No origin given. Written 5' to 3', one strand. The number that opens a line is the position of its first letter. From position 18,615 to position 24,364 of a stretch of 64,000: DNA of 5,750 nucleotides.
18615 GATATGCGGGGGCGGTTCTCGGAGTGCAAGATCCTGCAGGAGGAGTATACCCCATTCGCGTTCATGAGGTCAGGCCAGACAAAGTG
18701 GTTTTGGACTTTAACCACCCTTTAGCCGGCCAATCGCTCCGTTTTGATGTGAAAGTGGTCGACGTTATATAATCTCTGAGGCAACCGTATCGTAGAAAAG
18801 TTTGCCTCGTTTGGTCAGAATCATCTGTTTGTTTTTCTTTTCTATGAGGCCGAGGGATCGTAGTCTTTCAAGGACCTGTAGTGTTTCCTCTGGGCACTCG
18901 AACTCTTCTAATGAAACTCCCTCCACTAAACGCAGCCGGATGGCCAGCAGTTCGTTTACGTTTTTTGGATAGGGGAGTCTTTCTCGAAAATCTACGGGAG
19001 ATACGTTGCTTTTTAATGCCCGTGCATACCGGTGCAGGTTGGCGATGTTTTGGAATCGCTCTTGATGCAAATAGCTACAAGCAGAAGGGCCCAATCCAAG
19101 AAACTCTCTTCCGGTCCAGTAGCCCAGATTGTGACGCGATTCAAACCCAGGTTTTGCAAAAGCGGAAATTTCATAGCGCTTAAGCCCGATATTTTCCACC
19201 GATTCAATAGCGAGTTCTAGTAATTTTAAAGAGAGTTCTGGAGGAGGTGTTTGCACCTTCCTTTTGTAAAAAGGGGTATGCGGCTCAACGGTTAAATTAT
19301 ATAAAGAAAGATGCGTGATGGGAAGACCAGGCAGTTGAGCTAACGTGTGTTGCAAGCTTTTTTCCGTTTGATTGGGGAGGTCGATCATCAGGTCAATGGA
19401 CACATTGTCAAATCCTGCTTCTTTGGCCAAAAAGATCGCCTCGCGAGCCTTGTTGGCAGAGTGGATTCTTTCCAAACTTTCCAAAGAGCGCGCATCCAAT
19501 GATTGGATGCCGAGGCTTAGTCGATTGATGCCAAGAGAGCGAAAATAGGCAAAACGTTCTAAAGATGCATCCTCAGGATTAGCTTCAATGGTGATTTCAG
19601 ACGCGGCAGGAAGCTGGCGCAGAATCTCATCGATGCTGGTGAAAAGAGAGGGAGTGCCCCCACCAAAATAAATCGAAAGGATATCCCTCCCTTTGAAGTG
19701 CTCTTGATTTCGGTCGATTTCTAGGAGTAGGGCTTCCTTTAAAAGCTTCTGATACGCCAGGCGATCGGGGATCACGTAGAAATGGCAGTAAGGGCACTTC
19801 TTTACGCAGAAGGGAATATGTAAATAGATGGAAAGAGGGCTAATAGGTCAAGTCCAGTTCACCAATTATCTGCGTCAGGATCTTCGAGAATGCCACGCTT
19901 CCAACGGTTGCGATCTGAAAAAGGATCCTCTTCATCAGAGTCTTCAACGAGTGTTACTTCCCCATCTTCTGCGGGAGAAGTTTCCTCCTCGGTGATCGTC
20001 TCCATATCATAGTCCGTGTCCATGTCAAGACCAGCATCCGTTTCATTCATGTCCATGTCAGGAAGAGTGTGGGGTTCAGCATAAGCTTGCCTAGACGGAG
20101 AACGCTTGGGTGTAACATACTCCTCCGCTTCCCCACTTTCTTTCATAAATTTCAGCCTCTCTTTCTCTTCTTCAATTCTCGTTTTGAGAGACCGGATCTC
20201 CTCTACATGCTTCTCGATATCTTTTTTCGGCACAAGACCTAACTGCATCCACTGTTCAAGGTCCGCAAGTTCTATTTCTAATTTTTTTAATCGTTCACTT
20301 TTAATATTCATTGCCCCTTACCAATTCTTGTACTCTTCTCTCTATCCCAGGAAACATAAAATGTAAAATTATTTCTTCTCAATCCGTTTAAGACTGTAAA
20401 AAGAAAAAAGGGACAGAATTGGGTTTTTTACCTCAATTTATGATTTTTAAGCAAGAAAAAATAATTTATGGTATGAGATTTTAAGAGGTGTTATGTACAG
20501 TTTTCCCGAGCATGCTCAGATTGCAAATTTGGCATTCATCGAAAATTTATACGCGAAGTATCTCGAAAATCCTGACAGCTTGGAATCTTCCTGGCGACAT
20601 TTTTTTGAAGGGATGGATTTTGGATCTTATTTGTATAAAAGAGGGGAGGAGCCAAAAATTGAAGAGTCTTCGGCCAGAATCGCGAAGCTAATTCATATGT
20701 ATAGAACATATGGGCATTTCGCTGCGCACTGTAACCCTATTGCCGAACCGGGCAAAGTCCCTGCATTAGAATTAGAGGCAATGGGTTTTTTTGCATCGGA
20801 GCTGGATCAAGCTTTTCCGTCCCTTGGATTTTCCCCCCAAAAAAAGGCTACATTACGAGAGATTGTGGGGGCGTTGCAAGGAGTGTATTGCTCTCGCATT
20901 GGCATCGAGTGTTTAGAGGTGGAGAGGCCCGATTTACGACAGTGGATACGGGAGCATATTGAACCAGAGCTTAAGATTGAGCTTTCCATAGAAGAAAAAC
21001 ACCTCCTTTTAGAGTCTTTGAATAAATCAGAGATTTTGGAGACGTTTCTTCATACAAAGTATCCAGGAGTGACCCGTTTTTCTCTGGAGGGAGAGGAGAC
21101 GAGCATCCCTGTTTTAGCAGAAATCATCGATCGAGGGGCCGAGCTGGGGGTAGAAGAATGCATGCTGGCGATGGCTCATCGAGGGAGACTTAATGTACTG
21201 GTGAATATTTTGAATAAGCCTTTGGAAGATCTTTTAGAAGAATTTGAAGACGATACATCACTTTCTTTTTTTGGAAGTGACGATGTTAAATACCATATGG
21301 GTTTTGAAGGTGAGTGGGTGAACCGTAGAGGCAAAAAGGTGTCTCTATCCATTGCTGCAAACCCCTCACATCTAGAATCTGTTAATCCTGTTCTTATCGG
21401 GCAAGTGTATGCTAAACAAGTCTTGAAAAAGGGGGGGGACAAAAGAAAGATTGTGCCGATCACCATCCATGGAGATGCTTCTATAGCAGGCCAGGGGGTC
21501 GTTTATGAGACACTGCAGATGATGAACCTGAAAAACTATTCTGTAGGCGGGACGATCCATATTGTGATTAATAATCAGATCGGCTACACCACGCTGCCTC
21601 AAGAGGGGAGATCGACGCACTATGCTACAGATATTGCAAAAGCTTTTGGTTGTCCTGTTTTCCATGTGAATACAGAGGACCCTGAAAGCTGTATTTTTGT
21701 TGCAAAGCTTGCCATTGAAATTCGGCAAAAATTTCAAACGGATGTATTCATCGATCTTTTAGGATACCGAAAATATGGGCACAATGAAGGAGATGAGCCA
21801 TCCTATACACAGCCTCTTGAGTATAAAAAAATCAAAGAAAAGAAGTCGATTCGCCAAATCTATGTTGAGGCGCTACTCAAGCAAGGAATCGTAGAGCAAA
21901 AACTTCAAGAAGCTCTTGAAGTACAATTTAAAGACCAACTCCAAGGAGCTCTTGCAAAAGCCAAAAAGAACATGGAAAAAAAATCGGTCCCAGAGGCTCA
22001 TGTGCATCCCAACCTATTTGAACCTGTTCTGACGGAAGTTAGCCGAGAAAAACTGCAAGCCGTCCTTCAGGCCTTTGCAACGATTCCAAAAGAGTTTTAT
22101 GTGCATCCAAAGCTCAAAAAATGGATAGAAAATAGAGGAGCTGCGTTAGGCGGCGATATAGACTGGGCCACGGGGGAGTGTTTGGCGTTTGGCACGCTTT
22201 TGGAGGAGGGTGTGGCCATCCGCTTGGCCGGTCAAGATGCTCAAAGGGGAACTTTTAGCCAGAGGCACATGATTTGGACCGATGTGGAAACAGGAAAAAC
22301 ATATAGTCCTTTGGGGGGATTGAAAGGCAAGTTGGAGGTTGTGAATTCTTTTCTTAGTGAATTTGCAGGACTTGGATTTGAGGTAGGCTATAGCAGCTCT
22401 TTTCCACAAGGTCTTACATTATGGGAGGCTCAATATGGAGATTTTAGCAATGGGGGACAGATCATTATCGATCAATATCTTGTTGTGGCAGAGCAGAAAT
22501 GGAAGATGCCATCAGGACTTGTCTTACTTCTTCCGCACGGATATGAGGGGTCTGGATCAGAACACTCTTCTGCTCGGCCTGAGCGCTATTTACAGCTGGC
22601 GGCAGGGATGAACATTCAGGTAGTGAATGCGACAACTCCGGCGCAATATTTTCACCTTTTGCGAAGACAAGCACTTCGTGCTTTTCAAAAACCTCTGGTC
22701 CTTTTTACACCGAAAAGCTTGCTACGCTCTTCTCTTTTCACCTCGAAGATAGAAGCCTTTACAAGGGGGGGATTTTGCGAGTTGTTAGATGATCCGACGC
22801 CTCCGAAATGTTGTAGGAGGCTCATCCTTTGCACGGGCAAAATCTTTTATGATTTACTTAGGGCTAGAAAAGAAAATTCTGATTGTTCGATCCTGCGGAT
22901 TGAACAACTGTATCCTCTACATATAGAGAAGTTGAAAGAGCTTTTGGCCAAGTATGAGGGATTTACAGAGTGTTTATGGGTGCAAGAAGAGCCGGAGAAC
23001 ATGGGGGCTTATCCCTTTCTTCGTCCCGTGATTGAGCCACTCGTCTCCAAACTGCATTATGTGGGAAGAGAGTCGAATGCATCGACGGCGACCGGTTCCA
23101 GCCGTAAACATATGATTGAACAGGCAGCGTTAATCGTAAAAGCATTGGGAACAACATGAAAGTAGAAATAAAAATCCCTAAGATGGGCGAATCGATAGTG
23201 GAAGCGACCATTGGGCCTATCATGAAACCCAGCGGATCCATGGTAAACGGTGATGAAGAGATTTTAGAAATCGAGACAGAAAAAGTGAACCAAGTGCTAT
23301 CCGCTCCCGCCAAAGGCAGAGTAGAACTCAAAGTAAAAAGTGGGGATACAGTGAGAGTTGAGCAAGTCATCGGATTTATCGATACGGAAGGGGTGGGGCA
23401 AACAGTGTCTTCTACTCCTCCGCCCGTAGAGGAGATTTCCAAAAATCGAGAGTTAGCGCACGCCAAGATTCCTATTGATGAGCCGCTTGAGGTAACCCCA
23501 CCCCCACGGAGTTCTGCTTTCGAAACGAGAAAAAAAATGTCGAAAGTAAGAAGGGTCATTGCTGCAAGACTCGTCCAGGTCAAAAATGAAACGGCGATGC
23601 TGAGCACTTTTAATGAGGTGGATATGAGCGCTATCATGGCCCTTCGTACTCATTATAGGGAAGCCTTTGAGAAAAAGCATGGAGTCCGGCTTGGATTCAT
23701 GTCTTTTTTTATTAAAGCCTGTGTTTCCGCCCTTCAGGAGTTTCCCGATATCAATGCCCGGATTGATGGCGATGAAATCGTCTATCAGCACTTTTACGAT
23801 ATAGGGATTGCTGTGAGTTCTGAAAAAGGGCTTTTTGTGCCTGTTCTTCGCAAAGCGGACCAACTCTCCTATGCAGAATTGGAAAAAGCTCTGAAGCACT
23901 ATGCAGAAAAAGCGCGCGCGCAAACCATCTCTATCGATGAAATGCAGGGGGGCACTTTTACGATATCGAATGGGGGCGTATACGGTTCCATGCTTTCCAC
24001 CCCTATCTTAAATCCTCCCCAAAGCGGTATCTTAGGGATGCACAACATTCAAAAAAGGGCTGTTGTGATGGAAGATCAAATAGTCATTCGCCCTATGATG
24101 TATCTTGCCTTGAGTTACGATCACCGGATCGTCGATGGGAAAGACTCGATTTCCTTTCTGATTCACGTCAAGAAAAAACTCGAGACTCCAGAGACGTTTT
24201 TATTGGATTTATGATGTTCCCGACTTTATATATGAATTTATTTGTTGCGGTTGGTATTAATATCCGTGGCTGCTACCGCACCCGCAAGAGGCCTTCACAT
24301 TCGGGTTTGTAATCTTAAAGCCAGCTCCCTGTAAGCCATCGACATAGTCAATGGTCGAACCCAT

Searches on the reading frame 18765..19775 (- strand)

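Call 79: search_protein_families(library=pfam, proteins=[window:18765-19775:-], max_evalue=1e-8)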
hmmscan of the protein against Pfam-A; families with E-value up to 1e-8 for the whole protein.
window:18765-19775:- (336 aa): 1 family
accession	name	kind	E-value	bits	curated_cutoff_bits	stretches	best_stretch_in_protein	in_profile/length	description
PF04055.27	Radical_SAM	-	1.1e-17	65.1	29.5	1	18-146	31-164/166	Radical SAM superfamily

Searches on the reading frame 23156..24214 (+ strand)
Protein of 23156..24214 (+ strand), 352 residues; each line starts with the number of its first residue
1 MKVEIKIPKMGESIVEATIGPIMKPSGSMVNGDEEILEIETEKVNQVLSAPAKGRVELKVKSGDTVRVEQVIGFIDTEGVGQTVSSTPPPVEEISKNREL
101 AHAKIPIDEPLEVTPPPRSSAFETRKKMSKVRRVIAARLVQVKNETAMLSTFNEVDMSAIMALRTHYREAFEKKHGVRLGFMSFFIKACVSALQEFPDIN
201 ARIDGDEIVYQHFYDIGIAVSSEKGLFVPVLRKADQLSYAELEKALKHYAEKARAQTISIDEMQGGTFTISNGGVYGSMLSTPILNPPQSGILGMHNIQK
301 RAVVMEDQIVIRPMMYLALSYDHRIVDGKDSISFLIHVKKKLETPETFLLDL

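Call 80: search_protein_families(library=pfam, proteins=[window:23156-24214:+], max_evalue=1e-8)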
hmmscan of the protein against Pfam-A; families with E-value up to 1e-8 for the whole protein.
window:23156-24214:+ (352 aa): 2 families
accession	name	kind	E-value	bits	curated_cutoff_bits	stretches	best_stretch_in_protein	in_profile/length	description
PF00198.28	2-oxoacid_dh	-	2.3e-82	276.4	23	1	123-349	4-231/232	2-oxoacid dehydrogenases acyltransferase (catalytic domain)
PF00364.28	Biotin_lipoyl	-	7.7e-11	42.1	22.1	1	4-73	2-71/73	Biotin-requiring enzyme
